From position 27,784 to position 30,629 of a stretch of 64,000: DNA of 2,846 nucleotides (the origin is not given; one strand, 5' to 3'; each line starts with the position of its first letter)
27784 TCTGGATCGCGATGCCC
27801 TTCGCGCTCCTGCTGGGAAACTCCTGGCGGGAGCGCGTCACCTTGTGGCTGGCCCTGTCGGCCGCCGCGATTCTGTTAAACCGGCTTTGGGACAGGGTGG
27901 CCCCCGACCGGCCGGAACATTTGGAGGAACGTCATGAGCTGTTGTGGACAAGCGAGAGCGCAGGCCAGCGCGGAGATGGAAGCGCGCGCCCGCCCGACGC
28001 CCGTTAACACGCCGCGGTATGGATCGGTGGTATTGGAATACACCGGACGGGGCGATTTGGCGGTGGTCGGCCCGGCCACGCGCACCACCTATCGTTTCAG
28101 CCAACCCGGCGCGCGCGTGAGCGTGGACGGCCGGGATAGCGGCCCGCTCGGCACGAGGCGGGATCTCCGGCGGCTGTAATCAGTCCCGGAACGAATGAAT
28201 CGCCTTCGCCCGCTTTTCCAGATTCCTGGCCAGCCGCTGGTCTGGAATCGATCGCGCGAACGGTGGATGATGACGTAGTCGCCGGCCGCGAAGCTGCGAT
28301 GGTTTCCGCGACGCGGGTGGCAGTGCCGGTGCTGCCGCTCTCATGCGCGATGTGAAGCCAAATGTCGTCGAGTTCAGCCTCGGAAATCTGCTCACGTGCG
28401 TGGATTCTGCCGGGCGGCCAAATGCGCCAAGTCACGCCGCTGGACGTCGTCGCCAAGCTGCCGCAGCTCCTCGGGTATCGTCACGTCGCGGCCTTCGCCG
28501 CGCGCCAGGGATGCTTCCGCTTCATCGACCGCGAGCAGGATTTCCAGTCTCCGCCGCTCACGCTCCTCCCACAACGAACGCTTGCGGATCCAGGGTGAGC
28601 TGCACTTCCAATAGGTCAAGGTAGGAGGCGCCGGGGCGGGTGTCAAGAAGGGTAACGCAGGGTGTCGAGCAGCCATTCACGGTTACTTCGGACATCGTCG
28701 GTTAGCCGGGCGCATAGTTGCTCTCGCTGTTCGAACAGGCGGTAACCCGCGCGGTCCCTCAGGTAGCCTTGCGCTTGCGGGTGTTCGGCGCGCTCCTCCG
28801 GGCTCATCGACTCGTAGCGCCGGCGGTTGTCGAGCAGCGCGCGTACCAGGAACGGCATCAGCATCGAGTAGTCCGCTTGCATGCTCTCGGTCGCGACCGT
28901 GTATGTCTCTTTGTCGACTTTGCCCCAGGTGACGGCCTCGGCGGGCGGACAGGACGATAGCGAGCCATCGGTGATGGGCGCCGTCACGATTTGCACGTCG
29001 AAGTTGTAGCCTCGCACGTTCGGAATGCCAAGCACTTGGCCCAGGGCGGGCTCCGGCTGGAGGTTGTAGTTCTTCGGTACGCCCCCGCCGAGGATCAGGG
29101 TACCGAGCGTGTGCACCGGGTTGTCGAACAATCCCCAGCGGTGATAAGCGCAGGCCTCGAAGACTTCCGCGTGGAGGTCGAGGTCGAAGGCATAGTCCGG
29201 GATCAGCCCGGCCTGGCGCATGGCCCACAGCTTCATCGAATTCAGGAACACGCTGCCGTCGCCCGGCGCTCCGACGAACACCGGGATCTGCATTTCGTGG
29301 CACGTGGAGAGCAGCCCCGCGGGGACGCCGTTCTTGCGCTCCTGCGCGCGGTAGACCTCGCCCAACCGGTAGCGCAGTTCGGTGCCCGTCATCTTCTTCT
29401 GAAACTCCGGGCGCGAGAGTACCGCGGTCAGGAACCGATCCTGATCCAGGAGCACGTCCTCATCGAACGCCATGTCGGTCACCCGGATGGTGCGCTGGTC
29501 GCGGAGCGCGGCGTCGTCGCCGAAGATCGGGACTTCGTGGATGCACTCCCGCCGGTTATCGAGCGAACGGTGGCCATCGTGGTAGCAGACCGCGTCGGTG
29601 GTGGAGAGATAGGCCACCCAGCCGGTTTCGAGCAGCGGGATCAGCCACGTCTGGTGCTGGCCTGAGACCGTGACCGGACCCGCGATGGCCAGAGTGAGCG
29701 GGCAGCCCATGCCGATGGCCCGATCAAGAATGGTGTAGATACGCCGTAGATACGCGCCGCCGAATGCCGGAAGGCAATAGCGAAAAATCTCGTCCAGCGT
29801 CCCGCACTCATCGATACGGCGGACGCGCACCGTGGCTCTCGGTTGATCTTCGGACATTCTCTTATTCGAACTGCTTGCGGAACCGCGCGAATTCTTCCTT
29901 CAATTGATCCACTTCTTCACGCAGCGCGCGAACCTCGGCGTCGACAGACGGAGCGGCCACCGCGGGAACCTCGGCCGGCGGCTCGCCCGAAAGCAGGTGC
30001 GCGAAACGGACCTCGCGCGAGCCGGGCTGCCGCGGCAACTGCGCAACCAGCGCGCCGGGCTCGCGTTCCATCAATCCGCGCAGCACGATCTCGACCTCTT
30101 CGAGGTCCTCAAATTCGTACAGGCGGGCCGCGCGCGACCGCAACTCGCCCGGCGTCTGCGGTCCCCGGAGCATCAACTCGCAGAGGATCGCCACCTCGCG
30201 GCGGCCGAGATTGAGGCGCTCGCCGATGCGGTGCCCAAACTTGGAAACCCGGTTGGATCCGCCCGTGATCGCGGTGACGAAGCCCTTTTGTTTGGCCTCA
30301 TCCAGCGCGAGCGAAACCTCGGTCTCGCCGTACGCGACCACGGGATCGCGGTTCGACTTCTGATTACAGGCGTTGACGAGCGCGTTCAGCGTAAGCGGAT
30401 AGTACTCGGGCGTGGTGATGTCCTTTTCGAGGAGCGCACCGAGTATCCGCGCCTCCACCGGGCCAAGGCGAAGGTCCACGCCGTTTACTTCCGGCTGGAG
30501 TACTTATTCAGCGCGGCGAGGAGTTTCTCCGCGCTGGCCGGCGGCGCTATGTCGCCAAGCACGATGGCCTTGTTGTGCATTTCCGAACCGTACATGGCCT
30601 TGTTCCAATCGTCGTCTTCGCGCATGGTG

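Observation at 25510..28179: Unrecognisable three-gene cluster: 703-aa tandem-domain protein, DUF1360 membrane protein, overlapping small ORF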

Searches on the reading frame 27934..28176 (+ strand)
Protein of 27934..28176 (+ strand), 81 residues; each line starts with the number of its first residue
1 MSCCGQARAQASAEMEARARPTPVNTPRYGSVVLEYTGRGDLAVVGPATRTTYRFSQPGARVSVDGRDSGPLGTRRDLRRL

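Call 5: search_protein_families(library=pfam, proteins=[window:27934-28176:+], max_evalue=0.1)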
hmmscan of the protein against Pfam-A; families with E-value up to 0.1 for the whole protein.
window:27934-28176:+ (81 aa): 0 families

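Call 6: search_protein_families(library=ncbifam, proteins=[window:27934-28176:+], max_evalue=1)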
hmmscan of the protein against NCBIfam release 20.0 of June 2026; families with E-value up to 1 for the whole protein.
window:27934-28176:+ (81 aa): 0 families

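Call 7: search_protein_families(library=padloc, proteins=[window:27934-28176:+], max_evalue=1)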
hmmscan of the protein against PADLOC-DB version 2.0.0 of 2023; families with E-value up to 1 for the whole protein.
window:27934-28176:+ (81 aa): 0 families

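Call 37: find_homologous_proteins(query=window:27934-28176:+, max_evalue=0.001)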
Query window:27934-28176:+ (81 aa): 4 proteins with E <= 0.001 among 4 candidates.
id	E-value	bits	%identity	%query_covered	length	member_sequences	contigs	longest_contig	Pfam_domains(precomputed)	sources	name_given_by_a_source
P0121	1.5e-35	138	100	83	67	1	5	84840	-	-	-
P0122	7.4e-33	130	79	99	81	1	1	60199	-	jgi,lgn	jgi:hypothetical protein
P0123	4.2e-15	73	56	100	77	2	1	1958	-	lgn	-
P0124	5.6e-13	67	49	98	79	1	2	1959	-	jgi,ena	-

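Call 41: search_protein_families(library=phrogs, proteins=[window:27934-28176:+], max_evalue=1)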
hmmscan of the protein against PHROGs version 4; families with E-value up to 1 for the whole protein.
window:27934-28176:+ (81 aa): 1 family
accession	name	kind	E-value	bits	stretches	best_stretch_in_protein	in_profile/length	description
phrog_25393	-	unknown function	0.022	15.7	1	8-64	88-144/220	-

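Call 70: find_homologous_proteins(query=A5, max_evalue=0.001)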
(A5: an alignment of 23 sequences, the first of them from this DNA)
Query A5 (23 sequences) (81 aa, profile of the alignment): 76 proteins with E <= 0.001 among 323 candidates.
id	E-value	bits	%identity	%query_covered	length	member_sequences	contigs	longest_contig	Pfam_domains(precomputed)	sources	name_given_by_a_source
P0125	1.8e-29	119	39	89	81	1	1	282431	-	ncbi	-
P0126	3.5e-29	118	43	89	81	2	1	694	-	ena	-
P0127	1.2e-28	117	37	100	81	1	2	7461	-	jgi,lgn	jgi:hypothetical protein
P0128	1.3e-27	113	44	84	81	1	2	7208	-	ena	-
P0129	6.9e-25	105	36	89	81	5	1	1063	-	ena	-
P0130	2.6e-24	103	34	86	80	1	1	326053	-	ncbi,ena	-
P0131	3.4e-24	102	36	89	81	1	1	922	-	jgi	jgi:hypothetical protein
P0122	5.7e-24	102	79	99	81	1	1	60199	-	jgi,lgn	jgi:hypothetical protein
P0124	6.6e-24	101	49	98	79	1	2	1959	-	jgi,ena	-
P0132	1.6e-23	100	34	86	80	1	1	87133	-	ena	-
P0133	1.9e-22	97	46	100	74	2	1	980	-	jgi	jgi:hypothetical protein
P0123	1.6e-20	91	56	100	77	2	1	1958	-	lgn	-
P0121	6.0e-18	82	100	83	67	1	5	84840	-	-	-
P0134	1.9e-16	78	29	95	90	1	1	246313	-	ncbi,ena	-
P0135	6.0e-16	76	49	51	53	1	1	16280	-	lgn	-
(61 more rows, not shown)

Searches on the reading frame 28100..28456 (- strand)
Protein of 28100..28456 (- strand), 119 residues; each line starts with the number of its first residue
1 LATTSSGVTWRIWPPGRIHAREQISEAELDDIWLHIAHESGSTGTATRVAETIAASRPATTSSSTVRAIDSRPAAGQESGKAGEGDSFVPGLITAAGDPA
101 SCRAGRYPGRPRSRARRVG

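Call 42: search_protein_families(library=pfam, proteins=[window:28100-28456:-], max_evalue=1)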
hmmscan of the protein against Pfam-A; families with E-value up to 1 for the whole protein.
window:28100-28456:- (119 aa): 0 families

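Call 91: search_dna_similar(query=window:28100-28456:-, collection=plasmids, mode=protein, max_evalue=0.001, max_rows=8)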
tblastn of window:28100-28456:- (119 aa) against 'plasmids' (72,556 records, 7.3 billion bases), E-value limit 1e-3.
No match.

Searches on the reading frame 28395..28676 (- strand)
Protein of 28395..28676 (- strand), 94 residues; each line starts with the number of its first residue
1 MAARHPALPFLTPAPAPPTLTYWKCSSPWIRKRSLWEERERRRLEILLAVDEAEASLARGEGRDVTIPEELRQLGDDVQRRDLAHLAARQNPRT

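Call 42: search_protein_families(library=pfam, proteins=[window:28395-28676:-], max_evalue=1)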
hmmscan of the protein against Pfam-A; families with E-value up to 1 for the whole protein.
window:28395-28676:- (94 aa): 0 families

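Call 90: search_dna_similar(query=window:28395-28676:-, collection=plasmids, mode=protein, max_evalue=0.001, max_rows=8)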
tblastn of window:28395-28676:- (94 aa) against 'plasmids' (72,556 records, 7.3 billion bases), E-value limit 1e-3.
No match.

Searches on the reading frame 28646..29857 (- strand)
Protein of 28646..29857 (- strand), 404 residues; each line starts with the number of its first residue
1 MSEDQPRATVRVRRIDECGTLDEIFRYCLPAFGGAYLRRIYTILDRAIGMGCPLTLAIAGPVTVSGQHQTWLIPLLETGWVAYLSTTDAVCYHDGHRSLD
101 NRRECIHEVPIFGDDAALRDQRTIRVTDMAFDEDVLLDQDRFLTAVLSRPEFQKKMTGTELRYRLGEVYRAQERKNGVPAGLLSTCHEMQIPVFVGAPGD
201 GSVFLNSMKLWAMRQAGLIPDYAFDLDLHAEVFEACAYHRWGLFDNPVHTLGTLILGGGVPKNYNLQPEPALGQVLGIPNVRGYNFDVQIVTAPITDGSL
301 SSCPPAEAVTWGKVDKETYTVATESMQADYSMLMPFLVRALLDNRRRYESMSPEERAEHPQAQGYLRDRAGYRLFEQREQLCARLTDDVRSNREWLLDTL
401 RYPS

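Call 5: search_protein_families(library=pfam, proteins=[window:28646-29857:-], max_evalue=0.1)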
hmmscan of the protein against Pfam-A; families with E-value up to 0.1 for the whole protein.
window:28646-29857:- (404 aa): 1 family
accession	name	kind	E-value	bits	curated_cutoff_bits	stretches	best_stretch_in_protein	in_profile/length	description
PF01916.23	DS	-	1.8e-34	119.8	27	1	31-340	10-287/288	Deoxyhypusine synthase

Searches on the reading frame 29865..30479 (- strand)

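Call 5: search_protein_families(library=pfam, proteins=[window:29865-30479:-], max_evalue=0.1)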
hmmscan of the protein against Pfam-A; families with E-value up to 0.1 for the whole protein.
window:29865-30479:- (205 aa): 1 family
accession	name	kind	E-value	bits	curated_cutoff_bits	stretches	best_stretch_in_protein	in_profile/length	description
PF04337.18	DUF480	-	5.2e-60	202.3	25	1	6-153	2-148/149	Protein of unknown function, DUF480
